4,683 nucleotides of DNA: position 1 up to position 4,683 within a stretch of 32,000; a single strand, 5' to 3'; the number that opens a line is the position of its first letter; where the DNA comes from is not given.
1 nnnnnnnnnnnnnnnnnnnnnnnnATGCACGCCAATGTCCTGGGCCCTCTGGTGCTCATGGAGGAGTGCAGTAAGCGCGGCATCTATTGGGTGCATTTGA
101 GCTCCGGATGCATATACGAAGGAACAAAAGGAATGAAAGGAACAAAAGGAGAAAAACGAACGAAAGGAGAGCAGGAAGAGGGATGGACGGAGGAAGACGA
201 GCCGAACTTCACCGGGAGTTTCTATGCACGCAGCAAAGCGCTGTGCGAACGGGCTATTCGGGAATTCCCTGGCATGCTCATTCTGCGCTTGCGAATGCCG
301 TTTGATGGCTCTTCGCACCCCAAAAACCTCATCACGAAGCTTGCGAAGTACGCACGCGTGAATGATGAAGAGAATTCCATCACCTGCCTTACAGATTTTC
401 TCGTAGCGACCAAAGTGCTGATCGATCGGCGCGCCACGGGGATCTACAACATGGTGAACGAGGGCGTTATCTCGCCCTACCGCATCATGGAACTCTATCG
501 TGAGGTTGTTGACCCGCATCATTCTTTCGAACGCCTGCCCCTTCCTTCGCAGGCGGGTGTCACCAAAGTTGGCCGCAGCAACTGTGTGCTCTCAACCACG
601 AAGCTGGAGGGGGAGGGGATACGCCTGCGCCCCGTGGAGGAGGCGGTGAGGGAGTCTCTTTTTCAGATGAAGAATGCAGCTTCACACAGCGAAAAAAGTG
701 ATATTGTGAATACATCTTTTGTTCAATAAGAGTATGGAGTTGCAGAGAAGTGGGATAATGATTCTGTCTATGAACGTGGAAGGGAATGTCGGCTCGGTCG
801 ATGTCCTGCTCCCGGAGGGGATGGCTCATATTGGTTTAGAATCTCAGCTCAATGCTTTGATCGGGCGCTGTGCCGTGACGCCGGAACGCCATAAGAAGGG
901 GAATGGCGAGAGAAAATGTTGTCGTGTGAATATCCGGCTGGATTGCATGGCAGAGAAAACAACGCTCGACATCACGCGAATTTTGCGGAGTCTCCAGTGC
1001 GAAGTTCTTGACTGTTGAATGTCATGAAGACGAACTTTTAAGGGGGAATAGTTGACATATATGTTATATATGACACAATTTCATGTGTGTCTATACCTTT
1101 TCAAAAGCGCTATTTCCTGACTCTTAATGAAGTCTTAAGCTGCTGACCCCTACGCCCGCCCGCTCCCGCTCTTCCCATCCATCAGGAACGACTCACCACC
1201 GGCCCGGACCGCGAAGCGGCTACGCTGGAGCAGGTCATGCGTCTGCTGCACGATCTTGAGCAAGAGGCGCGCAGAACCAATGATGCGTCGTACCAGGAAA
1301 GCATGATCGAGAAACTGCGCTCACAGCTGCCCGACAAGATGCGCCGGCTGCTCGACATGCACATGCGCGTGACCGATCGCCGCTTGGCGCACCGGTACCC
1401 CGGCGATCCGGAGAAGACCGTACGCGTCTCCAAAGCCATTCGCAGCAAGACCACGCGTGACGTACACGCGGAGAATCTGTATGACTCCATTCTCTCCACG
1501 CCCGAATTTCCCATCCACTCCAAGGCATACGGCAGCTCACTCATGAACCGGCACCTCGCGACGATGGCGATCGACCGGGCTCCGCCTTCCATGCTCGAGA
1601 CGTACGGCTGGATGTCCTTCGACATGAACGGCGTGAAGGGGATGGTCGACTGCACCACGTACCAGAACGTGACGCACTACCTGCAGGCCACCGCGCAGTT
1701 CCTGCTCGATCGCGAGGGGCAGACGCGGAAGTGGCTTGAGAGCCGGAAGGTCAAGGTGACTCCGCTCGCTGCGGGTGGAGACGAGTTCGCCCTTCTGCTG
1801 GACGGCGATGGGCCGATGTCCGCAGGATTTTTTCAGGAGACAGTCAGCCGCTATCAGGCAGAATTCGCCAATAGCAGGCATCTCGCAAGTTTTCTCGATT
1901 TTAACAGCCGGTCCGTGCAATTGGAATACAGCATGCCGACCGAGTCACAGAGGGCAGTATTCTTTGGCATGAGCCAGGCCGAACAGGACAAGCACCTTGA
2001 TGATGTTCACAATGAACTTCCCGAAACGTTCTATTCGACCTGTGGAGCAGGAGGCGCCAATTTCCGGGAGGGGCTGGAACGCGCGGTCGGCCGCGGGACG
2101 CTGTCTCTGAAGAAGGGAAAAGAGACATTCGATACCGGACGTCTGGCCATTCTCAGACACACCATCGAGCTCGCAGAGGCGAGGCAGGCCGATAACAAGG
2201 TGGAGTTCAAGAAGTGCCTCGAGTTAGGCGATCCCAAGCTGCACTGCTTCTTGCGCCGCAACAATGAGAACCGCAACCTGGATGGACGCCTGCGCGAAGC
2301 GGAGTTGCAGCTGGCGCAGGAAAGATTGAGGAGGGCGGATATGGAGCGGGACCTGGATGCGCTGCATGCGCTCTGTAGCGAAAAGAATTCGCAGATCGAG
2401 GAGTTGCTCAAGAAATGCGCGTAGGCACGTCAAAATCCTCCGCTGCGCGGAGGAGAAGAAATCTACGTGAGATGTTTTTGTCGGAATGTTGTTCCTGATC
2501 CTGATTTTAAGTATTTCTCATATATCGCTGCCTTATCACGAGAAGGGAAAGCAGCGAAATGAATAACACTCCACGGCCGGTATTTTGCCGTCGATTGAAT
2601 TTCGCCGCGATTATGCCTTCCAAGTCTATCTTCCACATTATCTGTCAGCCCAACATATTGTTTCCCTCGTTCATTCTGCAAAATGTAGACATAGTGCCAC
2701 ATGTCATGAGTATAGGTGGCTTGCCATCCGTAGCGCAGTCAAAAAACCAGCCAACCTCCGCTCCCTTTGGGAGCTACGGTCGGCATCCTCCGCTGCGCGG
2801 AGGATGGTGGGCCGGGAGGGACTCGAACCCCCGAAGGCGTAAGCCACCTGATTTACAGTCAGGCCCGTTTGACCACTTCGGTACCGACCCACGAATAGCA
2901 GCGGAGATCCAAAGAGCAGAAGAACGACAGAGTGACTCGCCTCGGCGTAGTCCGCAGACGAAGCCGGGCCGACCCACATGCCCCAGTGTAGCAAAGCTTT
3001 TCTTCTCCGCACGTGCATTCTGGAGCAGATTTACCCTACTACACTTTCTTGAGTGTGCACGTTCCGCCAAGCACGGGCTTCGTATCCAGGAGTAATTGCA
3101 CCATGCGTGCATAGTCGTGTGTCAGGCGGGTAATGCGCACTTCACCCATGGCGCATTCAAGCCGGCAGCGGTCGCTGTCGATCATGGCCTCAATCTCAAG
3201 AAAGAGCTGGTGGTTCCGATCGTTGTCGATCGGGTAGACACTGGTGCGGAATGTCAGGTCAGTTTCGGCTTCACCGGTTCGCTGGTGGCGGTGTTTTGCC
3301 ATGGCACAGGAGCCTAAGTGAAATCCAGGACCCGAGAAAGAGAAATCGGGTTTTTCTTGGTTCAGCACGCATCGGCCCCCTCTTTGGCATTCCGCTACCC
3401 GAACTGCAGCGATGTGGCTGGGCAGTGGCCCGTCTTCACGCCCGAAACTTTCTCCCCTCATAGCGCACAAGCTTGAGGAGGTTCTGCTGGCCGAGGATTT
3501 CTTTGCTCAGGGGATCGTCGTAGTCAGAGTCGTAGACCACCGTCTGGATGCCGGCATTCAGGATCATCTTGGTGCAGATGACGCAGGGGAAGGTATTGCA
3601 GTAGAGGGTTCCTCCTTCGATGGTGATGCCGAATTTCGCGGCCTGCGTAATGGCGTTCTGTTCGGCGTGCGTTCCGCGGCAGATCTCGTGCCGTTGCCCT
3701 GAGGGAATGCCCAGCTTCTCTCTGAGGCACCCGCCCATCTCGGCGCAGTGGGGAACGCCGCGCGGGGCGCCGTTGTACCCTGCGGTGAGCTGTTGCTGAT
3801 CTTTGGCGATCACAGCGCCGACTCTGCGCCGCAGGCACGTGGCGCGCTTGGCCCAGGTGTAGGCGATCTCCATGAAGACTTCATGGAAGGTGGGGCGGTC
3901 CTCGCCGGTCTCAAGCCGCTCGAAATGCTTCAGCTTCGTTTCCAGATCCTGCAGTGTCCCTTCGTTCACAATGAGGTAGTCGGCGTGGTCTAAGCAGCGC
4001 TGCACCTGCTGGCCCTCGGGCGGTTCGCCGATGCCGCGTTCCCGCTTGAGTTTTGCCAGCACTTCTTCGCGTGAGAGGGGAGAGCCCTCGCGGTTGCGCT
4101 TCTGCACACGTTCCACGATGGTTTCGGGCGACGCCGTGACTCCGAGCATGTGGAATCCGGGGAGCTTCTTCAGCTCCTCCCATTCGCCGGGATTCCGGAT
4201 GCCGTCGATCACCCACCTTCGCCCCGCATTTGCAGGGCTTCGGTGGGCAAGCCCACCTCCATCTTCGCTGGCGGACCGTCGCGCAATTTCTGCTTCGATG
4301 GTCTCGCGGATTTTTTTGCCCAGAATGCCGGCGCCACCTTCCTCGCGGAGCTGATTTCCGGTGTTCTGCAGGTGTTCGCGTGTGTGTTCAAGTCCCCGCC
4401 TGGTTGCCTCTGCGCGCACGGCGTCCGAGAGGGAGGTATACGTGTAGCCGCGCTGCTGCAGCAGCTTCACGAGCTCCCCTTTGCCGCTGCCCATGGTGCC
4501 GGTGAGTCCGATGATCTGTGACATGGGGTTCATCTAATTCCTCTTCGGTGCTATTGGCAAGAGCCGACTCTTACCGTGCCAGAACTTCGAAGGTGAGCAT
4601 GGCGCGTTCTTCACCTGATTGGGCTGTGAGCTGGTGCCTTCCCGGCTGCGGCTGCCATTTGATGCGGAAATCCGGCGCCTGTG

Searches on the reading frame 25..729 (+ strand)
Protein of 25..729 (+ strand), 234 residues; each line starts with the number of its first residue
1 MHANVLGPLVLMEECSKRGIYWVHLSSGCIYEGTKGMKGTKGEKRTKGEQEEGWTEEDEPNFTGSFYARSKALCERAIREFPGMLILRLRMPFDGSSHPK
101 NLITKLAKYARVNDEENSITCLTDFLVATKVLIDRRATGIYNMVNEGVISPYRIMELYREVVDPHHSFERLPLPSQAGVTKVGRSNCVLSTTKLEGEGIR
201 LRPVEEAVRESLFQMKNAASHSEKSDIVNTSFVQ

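Call 11: search_protein_families(library=pfam, proteins=[window:25-729:+], max_evalue=0.01)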
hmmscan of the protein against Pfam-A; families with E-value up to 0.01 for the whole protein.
window:25-729:+ (234 aa): 2 families
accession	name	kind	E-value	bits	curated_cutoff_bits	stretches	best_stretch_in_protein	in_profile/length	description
PF04321.23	RmlD_sub_bind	-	7.4e-14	51.9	27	1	2-215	76-285/287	RmlD substrate binding domain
PF01370.27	Epimerase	-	0.00031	20.7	20.9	1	1-81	88-156/240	NAD dependent epimerase/dehydratase family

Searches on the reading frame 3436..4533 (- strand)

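Call 8: search_protein_families(library=pfam, proteins=[window:3436-4533:-], max_evalue=0.001)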
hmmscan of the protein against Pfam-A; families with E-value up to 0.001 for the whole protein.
window:3436-4533:- (365 aa): 4 families
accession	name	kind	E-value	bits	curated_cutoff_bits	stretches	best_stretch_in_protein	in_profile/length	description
PF00383.29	dCMP_cyt_deam_1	-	4.2e-23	81.6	25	1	216-334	3-100/102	Cytidine and deoxycytidylate deaminase zinc-binding region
PF14437.12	MafB19-deam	-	4.5e-14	53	27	1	218-340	5-105/142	MafB19-like deaminase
PF13207.12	AAA_17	-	2.2e-11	44.7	27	1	11-158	1-134/136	AAA domain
PF13238.12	AAA_18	-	2.2e-10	41.5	29.4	1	8-149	1-114/128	AAA domain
